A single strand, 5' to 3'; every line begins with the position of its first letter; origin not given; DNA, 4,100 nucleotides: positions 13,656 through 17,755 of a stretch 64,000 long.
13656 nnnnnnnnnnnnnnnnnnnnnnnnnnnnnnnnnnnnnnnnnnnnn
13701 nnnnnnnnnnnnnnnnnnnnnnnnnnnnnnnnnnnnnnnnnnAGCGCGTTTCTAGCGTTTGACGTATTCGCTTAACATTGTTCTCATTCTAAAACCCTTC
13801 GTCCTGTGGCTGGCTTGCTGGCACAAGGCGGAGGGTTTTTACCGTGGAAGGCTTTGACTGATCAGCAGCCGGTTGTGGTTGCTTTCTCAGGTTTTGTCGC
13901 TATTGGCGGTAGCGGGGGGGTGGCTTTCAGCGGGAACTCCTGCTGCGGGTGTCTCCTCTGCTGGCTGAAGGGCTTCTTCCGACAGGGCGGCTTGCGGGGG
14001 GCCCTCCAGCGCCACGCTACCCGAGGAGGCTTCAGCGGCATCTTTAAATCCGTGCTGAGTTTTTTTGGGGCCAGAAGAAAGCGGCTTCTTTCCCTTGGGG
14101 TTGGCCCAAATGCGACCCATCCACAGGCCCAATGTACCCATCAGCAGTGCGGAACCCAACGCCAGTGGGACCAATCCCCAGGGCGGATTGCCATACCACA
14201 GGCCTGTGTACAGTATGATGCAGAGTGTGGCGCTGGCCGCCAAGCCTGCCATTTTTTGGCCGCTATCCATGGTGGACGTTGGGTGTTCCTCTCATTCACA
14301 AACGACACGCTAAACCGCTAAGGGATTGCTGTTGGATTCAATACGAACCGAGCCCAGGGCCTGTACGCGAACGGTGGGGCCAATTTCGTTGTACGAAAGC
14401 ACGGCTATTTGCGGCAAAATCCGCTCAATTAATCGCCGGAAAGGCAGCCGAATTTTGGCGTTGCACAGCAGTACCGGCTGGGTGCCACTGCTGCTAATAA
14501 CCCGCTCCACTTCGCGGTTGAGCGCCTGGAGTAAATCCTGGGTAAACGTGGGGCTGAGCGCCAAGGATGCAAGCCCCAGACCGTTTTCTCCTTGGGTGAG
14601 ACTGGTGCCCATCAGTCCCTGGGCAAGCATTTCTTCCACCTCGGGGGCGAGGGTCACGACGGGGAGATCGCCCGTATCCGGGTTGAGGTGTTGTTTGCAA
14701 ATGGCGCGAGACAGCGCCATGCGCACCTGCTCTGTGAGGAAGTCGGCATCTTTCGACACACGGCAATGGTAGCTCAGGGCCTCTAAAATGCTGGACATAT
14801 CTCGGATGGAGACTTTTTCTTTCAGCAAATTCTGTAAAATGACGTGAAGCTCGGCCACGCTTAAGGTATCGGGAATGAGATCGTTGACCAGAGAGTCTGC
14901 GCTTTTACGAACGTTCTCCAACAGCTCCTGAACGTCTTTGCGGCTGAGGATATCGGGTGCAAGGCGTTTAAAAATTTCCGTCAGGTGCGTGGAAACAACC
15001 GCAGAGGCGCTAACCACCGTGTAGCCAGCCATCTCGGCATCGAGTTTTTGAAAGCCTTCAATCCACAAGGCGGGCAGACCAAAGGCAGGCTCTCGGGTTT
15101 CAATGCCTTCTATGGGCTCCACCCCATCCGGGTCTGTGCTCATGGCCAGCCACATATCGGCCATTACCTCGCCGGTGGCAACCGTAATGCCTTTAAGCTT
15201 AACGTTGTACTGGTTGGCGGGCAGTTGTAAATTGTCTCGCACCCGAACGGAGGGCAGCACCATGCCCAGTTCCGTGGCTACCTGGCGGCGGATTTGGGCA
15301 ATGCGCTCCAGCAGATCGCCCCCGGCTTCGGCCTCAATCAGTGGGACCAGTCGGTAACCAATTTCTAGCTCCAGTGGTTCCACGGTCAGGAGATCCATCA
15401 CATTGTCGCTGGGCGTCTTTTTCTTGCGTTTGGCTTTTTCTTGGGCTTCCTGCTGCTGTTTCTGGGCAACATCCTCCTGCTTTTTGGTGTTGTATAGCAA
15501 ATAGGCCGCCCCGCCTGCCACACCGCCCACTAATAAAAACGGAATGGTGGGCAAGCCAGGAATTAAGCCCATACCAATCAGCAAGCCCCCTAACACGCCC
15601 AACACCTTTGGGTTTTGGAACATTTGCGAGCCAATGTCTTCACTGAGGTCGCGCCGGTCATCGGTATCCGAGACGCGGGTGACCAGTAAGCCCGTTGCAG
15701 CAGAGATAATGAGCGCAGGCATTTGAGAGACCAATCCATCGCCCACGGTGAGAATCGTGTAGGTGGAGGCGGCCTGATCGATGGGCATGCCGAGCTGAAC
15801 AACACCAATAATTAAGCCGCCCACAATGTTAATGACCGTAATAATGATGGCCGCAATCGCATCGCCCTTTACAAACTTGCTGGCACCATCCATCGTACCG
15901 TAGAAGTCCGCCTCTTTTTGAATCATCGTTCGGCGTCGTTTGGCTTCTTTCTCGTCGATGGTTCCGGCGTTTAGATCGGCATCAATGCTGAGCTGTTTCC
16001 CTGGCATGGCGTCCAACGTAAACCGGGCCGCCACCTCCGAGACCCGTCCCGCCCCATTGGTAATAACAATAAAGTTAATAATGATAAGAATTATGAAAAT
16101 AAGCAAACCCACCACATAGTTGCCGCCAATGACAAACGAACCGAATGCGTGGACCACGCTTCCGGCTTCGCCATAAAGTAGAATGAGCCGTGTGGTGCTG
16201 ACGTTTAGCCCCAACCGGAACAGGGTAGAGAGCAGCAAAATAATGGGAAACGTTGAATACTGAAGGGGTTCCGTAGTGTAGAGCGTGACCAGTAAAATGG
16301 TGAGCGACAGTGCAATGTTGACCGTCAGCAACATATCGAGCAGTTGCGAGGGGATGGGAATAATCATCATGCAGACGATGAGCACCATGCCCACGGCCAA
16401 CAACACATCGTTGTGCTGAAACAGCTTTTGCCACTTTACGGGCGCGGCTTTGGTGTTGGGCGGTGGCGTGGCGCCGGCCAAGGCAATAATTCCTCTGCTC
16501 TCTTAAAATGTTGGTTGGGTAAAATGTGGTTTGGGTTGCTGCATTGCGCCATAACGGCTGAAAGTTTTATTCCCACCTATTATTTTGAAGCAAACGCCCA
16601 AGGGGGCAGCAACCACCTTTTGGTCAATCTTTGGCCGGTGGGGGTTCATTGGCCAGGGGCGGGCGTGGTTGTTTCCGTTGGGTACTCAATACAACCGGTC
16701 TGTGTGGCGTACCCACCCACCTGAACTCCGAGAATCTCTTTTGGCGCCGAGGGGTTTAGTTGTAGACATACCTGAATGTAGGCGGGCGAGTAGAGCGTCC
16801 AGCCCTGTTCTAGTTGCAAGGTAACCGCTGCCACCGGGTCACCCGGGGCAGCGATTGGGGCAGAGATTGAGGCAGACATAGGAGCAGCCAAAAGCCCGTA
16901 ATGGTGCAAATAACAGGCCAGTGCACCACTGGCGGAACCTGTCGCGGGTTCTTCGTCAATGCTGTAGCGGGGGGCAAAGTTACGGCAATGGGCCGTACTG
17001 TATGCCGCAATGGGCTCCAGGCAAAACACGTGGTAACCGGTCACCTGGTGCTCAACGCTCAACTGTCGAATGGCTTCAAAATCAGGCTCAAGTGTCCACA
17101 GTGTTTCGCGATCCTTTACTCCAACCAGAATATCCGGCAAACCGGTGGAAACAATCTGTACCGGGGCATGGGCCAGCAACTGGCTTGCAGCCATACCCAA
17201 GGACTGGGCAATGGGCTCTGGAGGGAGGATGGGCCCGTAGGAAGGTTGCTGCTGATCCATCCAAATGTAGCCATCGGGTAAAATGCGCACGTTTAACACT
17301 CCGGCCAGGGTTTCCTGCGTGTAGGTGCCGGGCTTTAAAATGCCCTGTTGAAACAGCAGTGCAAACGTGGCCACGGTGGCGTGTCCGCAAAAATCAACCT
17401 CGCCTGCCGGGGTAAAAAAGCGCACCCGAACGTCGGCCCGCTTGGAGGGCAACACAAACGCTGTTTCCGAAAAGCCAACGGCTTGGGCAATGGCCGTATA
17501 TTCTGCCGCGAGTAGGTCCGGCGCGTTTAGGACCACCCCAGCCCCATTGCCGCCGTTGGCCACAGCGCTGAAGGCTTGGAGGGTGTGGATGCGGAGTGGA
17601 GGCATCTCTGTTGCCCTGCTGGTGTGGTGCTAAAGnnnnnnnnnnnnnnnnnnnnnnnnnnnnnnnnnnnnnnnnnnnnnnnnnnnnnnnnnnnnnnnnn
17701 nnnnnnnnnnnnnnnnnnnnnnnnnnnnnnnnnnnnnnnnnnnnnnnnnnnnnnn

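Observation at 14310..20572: Isolated fliR-flhB-X-phzF-flhA block lacking fliP and fliQ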

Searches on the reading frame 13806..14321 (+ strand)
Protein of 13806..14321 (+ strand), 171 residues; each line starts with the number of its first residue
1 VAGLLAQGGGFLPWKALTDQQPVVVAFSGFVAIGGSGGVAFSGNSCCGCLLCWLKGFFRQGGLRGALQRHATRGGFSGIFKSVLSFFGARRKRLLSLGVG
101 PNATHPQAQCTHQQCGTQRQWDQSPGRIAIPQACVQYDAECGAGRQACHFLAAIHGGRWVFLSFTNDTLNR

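Call 3: search_protein_families(library=pfam, proteins=[window:13806-14321:+])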
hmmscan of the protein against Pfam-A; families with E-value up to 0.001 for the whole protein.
window:13806-14321:+ (171 aa): 0 families

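Call 12: search_protein_families(library=ncbifam, proteins=[window:13806-14321:+], max_evalue=0.01)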
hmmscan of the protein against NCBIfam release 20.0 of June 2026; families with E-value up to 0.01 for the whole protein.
window:13806-14321:+ (171 aa): 0 families

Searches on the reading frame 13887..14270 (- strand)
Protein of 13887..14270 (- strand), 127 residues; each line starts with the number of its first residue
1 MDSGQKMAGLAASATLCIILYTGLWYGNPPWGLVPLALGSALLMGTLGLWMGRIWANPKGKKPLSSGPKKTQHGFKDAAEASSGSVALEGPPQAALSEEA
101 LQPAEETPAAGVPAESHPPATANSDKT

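Call 28: search_protein_families(library=pfam, proteins=[window:13887-14270:-], max_evalue=0.01)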
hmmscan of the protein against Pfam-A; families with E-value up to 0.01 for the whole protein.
window:13887-14270:- (127 aa): 0 families

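Call 61: search_protein_families(library=padloc, proteins=[window:13887-14270:-], max_evalue=0.01)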
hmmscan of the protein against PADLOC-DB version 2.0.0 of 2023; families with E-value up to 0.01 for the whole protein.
window:13887-14270:- (127 aa): 0 families

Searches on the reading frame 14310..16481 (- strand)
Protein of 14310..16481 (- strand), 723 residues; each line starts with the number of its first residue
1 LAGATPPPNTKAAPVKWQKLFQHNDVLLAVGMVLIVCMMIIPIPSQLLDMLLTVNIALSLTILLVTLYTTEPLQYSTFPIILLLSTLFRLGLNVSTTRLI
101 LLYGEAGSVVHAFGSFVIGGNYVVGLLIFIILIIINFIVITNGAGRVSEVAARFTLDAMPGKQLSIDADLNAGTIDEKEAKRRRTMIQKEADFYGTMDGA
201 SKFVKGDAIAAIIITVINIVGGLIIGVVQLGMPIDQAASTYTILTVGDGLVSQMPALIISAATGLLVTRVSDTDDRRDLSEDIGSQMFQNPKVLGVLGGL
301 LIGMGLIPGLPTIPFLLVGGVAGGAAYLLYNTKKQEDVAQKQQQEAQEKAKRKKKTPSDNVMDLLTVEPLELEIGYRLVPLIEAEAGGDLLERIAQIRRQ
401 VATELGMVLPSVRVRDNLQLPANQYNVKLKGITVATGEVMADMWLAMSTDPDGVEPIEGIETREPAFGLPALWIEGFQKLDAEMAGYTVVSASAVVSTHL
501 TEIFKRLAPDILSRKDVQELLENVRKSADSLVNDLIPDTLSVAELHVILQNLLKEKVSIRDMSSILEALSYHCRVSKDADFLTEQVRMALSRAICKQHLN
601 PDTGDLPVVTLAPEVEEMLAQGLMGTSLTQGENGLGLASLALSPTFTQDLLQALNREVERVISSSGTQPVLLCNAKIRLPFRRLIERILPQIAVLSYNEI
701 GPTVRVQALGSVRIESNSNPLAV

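Call 3: search_protein_families(library=pfam, proteins=[window:14310-16481:-])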
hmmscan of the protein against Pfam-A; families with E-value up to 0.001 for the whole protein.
window:14310-16481:- (723 aa): 1 family
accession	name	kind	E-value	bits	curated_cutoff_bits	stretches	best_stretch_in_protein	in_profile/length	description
PF00771.25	FHIPEP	-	4e-266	885.2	29.1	1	35-704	1-656/657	FHIPEP family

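Call 64: find_related_loci(query=window:14310-16481:-, collection=metagenome_contigs, flank=8000)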
Query window:14310-16481:- (723 aa) in metagenome_contigs; peptide patterns used: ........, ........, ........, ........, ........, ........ (x = any residue, [..] = any of these).
237 stretches matched a pattern; 55 encode a relative of the query (tblastn E <= 1e-3); 55 distinct loci.
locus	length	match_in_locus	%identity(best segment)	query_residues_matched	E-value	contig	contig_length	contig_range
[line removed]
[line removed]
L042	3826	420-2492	72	13-715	0e+0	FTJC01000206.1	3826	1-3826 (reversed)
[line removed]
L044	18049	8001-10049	51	19-718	0e+0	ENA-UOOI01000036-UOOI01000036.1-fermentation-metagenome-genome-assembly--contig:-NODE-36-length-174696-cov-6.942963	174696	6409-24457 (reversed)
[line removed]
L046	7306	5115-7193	46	14-712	0e+0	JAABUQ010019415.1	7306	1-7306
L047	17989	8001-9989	49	39-712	0e+0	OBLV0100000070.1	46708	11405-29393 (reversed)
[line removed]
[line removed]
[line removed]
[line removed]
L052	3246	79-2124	51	20-718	0e+0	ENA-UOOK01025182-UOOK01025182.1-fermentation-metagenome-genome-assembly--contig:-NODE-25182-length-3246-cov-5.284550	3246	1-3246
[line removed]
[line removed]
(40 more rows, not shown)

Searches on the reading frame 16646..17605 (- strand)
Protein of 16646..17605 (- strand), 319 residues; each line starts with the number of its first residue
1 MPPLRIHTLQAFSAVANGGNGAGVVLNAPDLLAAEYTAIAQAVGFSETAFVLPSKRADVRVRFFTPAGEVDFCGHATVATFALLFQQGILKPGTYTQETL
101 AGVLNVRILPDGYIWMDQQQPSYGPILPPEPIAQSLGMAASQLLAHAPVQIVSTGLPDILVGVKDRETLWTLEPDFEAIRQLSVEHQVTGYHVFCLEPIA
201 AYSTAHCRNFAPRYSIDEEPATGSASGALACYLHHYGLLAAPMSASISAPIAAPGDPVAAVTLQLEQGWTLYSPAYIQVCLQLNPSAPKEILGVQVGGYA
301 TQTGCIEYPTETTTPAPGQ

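Call 3: search_protein_families(library=pfam, proteins=[window:16646-17605:-])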
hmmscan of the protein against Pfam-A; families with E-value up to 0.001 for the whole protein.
window:16646-17605:- (319 aa): 2 families
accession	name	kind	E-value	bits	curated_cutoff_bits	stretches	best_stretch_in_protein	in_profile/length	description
PF02567.21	PhzC-PhzF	-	7e-52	177.1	27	1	10-247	2-242/281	Phenazine biosynthesis-like protein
PF01678.24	DAP_epimerase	-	7.2e-07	29.7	34.7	1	40-112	34-108/121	Diaminopimelate epimerase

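Call 12: search_protein_families(library=ncbifam, proteins=[window:16646-17605:-], max_evalue=0.01)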
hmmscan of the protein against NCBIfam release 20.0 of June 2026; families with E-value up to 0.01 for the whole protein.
window:16646-17605:- (319 aa): 6 families
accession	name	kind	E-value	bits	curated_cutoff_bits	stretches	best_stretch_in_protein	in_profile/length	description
NF007625.0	PRK10281.1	equivalog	9e-55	185.9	386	1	5-241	4-248/301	PhzF family isomerase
TIGR00654.1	PhzF_family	subfamily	9.7e-54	182.7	76.2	1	6-248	5-257/298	PhzF family phenazine biosynthesis isomerase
NF052296.1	HdxProlEpimProt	equivalog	3.1e-06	26.8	450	1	59-108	71-120/309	4-hydroxyproline epimerase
TIGR00652.1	DapF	equivalog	0.0017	17.9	114.65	1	35-169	33-167/270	diaminopimelate epimerase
NF010578.0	PRK13971.1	equivalog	0.0018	17.5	376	1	54-107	71-127/333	4-hydroxyproline epimerase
NF010577.0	PRK13970.1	equivalog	0.0036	16.6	442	1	56-106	72-122/311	4-hydroxyproline epimerase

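Call 55: search_solved_structures(query=window:16646-17605:-, max_evalue=1e-10)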
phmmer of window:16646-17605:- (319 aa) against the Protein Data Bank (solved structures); distinct sequences matched with E-value up to 1e-10: 10.
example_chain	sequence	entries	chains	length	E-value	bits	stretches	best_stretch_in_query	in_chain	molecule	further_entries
3edn_A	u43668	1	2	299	1.5e-35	126.5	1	5-236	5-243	Phenazine biosynthesis protein, PhzF family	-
1qy9_A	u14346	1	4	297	5.7e-32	114.8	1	5-239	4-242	Uncharacterized isomerase YddE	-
1sdj_A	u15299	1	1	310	6.5e-32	114.6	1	5-239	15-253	Hypothetical protein yddE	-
1qya_A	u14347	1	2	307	7e-32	114.5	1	6-239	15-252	HYPOTHETICAL PROTEIN yddE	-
1t6k_A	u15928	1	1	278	3.3e-17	66.3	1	9-240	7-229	Phenazine biosynthesis protein phzF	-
1u1v_A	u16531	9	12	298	3.7e-17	66.1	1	9-240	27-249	Phenazine biosynthesis protein phzF | Trans-2,3-dihydro-3-hydroxyanthranilate isomerase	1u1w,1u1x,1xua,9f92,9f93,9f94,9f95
5iwe_A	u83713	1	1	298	9.8e-17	64.8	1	9-240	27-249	Trans-2,3-dihydro-3-hydroxyanthranilate isomerase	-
1xub_A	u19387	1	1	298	8.6e-16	61.7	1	9-240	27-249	Phenazine biosynthesis protein phzF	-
1ym5_A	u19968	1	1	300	5e-13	52.6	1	31-236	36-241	Hypothetical 32.6 kDa protein in DAP2-SLT2 intergenic region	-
1s7j_A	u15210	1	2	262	4.7e-12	49.4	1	9-232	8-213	phenazine biosynthesis protein PhzF family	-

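Call 61: search_protein_families(library=padloc, proteins=[window:16646-17605:-], max_evalue=0.01)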
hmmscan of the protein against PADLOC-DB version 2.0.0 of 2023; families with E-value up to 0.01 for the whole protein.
window:16646-17605:- (319 aa): 0 families
